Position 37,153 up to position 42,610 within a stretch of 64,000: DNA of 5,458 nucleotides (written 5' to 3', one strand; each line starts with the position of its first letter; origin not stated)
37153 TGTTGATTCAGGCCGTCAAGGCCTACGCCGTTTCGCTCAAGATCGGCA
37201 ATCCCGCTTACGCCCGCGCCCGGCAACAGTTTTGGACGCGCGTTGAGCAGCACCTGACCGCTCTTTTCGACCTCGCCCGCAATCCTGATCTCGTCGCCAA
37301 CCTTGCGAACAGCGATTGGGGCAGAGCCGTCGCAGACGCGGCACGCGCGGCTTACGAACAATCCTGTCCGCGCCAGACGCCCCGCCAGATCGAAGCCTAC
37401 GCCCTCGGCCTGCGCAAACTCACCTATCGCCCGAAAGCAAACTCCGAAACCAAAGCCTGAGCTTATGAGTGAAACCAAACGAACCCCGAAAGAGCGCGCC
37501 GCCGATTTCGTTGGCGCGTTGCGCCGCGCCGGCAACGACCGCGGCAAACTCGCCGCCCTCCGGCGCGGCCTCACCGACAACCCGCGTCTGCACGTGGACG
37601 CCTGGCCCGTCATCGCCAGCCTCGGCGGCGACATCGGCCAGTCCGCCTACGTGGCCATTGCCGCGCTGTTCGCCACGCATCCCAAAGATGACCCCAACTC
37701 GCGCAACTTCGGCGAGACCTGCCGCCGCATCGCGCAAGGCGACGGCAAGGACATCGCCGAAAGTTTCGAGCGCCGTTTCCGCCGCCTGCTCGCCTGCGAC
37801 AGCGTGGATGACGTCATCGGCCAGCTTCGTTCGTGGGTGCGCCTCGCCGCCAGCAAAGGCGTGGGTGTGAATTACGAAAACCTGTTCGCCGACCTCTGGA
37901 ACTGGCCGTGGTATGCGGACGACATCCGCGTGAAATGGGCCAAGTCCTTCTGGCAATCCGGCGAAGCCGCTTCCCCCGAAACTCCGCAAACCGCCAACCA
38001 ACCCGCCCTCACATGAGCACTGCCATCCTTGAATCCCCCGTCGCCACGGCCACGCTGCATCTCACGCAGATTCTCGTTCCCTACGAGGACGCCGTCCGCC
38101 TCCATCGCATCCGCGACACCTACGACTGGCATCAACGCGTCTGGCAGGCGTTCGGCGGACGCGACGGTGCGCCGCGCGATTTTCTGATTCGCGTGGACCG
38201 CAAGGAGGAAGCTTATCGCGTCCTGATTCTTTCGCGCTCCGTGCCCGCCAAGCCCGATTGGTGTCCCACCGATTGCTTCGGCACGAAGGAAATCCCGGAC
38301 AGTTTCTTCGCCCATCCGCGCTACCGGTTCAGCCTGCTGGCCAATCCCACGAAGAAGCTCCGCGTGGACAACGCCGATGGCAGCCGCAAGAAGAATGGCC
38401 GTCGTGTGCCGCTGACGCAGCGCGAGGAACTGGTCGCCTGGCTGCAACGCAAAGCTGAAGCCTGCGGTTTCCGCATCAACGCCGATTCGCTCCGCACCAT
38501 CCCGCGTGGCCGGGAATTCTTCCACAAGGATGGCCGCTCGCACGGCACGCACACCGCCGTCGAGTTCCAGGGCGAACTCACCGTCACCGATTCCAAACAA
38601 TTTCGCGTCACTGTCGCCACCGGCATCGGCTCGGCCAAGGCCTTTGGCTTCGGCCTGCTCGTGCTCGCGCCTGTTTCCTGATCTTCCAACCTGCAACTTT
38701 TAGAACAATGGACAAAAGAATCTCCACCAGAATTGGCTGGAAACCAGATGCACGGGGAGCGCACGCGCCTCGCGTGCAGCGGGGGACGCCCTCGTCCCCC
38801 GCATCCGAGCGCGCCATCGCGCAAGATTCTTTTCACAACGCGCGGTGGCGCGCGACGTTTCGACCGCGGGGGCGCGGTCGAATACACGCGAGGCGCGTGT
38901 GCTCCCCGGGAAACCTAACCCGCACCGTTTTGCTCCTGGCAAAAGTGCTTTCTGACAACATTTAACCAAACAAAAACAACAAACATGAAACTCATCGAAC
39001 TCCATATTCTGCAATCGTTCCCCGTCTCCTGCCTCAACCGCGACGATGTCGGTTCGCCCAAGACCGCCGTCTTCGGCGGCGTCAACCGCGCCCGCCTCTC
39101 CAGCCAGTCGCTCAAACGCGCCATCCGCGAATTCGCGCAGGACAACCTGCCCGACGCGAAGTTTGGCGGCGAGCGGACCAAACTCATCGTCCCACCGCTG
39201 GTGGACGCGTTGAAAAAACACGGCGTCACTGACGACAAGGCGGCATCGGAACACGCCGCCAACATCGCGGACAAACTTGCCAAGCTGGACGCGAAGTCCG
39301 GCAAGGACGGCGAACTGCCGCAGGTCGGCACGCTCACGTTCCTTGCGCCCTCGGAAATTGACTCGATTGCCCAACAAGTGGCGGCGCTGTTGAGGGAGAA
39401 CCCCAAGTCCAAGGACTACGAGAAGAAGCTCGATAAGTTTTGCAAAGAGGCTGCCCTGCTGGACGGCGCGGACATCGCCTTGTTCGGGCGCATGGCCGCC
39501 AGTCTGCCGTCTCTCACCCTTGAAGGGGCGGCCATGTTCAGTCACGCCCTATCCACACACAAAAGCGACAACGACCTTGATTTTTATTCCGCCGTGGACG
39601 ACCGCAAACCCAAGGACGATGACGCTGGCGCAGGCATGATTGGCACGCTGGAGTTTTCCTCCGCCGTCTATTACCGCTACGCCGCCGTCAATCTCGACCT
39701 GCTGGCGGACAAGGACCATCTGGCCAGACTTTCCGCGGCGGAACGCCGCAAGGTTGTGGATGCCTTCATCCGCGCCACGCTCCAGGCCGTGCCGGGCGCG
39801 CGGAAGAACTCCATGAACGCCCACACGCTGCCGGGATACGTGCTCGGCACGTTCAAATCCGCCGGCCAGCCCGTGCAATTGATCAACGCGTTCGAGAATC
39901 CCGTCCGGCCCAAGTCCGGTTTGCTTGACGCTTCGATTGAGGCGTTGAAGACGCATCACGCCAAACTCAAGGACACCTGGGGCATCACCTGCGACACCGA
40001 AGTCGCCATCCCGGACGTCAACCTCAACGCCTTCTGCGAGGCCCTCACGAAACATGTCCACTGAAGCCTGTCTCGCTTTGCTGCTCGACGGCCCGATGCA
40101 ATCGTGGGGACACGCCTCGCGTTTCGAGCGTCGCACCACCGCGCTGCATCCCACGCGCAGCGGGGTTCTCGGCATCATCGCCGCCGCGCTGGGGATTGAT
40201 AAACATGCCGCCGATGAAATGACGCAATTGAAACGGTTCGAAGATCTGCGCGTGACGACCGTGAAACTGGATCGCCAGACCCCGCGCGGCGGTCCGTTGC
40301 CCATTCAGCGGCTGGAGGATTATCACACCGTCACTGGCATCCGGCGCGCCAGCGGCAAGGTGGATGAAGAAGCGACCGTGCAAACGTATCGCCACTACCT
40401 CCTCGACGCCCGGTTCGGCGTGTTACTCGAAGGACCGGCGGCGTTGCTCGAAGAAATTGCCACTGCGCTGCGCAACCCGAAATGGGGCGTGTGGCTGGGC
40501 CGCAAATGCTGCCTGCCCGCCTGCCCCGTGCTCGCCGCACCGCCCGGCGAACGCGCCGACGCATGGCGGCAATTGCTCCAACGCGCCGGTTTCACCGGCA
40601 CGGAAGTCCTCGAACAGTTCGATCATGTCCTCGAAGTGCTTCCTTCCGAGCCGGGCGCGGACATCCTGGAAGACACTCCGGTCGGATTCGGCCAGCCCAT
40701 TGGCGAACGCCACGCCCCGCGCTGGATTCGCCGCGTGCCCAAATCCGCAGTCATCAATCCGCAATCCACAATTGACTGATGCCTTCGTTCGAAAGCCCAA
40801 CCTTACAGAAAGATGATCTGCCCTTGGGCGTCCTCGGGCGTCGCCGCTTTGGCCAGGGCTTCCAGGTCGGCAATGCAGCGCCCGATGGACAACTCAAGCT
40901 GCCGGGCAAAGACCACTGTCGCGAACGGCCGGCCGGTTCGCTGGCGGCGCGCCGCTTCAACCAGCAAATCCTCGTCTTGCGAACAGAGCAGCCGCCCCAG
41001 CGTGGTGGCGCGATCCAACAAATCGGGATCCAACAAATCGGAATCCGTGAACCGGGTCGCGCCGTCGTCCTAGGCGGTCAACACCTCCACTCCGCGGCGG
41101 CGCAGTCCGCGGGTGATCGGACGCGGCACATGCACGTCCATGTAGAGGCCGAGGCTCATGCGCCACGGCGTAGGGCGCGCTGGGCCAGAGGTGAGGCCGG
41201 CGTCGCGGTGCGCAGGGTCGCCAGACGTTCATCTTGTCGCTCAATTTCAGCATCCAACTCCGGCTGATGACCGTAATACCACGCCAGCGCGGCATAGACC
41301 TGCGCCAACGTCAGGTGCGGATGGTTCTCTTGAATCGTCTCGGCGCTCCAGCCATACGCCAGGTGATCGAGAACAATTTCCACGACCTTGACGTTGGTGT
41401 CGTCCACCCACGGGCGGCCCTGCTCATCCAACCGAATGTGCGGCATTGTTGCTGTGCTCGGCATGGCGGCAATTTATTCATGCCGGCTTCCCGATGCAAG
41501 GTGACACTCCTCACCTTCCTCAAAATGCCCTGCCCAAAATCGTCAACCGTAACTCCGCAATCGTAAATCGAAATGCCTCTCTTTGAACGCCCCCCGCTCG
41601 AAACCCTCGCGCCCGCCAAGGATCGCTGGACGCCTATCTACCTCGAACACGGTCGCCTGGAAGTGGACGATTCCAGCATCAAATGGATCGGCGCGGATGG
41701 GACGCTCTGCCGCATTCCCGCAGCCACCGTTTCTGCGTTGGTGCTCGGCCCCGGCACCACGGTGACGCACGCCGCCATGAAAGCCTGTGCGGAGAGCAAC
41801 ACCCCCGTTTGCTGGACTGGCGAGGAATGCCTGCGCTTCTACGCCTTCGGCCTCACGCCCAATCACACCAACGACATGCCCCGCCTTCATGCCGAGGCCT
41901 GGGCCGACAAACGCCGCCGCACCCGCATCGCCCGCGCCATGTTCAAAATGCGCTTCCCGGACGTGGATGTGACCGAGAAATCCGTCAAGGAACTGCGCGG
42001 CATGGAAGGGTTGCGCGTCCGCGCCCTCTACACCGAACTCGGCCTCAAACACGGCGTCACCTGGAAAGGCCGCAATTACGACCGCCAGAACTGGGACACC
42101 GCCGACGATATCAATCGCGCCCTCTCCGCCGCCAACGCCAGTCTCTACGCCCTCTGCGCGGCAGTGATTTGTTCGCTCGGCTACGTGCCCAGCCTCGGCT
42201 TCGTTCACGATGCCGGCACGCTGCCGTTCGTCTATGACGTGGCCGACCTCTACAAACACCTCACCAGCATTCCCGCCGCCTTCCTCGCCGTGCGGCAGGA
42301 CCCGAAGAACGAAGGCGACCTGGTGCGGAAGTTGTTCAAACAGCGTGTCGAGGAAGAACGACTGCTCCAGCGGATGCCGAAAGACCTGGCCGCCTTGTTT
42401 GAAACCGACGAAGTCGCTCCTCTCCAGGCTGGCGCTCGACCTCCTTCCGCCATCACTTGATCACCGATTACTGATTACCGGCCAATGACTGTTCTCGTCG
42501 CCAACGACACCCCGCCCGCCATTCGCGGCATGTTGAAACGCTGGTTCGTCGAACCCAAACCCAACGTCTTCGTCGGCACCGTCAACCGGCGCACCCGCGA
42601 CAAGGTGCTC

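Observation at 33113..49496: The entire type I-E CRISPR-Cas locus lies between 46-bp direct repeats that duplicate the 3' end of the LOG-family gene: an island-like, att-flanked insertion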

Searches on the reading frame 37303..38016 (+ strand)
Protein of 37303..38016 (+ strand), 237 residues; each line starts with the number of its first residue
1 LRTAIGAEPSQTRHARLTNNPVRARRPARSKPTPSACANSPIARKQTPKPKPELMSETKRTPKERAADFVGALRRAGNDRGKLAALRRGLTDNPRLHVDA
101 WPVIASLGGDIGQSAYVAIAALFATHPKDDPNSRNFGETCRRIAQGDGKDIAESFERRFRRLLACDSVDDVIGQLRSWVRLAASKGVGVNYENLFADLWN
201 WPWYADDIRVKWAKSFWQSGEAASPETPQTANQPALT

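Call 82: search_protein_families(library=pfam, proteins=[window:37303-38016:+], max_evalue=0.001)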
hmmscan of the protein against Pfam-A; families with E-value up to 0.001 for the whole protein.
window:37303-38016:+ (237 aa): 1 family
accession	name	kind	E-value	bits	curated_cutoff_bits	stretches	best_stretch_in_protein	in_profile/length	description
PF09485.15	CRISPR_Cse2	-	1.7e-27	96.9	24.6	1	83-217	2-137/137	CRISPR-associated protein Cse2 (CRISPR_cse2)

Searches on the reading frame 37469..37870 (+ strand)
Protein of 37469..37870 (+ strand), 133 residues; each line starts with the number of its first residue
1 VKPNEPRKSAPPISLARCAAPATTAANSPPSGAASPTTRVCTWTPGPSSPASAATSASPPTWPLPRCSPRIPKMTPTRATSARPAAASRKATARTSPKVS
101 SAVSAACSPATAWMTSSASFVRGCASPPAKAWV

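Call 7: search_protein_families(library=pfam, proteins=[window:37469-37870:+])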
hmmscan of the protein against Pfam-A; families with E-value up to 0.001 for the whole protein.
window:37469-37870:+ (133 aa): 0 families

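Call 45: search_protein_families(library=ncbifam, proteins=[window:37469-37870:+], max_evalue=0.01)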
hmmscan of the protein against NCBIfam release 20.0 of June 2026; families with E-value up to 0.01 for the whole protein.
window:37469-37870:+ (133 aa): 0 families

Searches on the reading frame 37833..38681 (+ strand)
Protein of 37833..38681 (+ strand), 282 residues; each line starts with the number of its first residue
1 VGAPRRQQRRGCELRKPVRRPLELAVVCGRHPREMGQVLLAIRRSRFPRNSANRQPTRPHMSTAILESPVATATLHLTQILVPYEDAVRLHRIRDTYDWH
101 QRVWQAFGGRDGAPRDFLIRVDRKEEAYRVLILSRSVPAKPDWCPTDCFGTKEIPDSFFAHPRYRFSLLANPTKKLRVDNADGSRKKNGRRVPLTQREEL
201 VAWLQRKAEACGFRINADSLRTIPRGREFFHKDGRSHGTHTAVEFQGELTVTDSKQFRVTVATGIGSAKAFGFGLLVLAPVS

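Call 7: search_protein_families(library=pfam, proteins=[window:37833-38681:+])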
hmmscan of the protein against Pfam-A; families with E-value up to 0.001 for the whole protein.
window:37833-38681:+ (282 aa): 1 family
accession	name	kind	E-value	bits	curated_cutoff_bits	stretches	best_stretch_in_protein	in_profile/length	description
PF08798.16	CRISPR_assoc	-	2.6e-42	146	25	1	76-280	2-223/223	CRISPR associated protein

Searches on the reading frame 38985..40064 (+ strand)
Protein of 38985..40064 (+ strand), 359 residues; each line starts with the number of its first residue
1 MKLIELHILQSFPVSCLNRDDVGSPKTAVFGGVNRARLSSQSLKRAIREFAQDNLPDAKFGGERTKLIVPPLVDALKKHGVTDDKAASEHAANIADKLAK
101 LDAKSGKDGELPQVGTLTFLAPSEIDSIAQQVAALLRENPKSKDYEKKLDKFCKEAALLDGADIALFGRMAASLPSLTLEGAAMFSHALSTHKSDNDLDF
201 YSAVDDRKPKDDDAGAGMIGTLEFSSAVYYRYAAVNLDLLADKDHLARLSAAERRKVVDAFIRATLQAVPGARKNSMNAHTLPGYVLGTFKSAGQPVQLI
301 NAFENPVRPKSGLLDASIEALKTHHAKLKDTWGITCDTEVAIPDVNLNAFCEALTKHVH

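Call 7: search_protein_families(library=pfam, proteins=[window:38985-40064:+])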
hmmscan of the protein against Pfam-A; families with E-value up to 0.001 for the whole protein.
window:38985-40064:+ (359 aa): 1 family
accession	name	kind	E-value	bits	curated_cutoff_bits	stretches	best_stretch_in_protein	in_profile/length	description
PF09344.15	Cas_CT1975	-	1.7e-99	334.1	26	1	4-336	1-327/361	CT1975-like protein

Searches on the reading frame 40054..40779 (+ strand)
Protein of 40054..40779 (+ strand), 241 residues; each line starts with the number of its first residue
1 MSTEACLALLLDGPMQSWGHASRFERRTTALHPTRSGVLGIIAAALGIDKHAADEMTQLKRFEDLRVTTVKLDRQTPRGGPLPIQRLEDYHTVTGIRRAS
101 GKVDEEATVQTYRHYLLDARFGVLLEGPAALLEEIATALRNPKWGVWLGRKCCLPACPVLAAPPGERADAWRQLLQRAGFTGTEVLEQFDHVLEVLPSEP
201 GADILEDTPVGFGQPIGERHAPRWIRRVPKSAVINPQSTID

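Call 7: search_protein_families(library=pfam, proteins=[window:40054-40779:+])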
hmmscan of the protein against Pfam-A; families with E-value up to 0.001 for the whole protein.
window:40054-40779:+ (241 aa): 1 family
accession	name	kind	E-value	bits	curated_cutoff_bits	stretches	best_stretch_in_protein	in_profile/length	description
PF09704.15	Cas_Cas5d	-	1.7e-36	126.7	23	1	6-210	1-202/217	CRISPR-associated protein (Cas_Cas5)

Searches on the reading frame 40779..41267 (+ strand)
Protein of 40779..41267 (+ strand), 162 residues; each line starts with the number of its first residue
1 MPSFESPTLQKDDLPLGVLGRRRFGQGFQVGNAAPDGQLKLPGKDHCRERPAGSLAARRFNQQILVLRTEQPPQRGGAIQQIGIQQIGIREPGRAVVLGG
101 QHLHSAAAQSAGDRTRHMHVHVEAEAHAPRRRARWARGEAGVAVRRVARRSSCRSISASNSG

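Call 7: search_protein_families(library=pfam, proteins=[window:40779-41267:+])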
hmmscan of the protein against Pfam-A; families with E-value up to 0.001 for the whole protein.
window:40779-41267:+ (162 aa): 0 families

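Call 34: search_protein_families(library=pfam, proteins=[window:40779-41267:+], max_evalue=0.01)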
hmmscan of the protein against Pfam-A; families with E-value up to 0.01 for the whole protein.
window:40779-41267:+ (162 aa): 0 families

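Call 45: search_protein_families(library=ncbifam, proteins=[window:40779-41267:+], max_evalue=0.01)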
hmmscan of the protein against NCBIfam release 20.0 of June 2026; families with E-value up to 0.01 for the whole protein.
window:40779-41267:+ (162 aa): 0 families

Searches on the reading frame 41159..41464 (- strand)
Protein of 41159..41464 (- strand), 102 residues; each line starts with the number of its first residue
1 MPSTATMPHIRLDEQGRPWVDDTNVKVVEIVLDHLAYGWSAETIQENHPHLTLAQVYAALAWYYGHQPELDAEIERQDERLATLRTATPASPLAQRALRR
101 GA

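Call 68: search_protein_families(library=pfam, proteins=[window:41159-41464:-], max_evalue=0.01)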
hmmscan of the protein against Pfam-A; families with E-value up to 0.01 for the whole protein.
seq(102 aa): 1 family
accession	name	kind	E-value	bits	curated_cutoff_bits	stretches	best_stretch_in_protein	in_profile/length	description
PF04255.20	DUF433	-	1.4e-11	44.4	23.6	1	16-63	10-56/56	Protein of unknown function (DUF433)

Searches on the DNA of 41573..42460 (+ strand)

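Call 88: search_rna_families(source=L025, start=1, end=300, threshold=evalue, max_evalue=1, show_alignments=1)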
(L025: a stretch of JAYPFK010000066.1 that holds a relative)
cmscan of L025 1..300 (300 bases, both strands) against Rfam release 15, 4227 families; matches with E-value up to 1: 1.
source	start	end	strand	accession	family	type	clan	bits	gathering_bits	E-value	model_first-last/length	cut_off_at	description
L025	136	233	+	RF01498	Afu_190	Gene; snRNA; snoRNA; CD-box;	-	17.2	35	0.24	1-100/100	no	A. fumigatus snoRNA Afu_190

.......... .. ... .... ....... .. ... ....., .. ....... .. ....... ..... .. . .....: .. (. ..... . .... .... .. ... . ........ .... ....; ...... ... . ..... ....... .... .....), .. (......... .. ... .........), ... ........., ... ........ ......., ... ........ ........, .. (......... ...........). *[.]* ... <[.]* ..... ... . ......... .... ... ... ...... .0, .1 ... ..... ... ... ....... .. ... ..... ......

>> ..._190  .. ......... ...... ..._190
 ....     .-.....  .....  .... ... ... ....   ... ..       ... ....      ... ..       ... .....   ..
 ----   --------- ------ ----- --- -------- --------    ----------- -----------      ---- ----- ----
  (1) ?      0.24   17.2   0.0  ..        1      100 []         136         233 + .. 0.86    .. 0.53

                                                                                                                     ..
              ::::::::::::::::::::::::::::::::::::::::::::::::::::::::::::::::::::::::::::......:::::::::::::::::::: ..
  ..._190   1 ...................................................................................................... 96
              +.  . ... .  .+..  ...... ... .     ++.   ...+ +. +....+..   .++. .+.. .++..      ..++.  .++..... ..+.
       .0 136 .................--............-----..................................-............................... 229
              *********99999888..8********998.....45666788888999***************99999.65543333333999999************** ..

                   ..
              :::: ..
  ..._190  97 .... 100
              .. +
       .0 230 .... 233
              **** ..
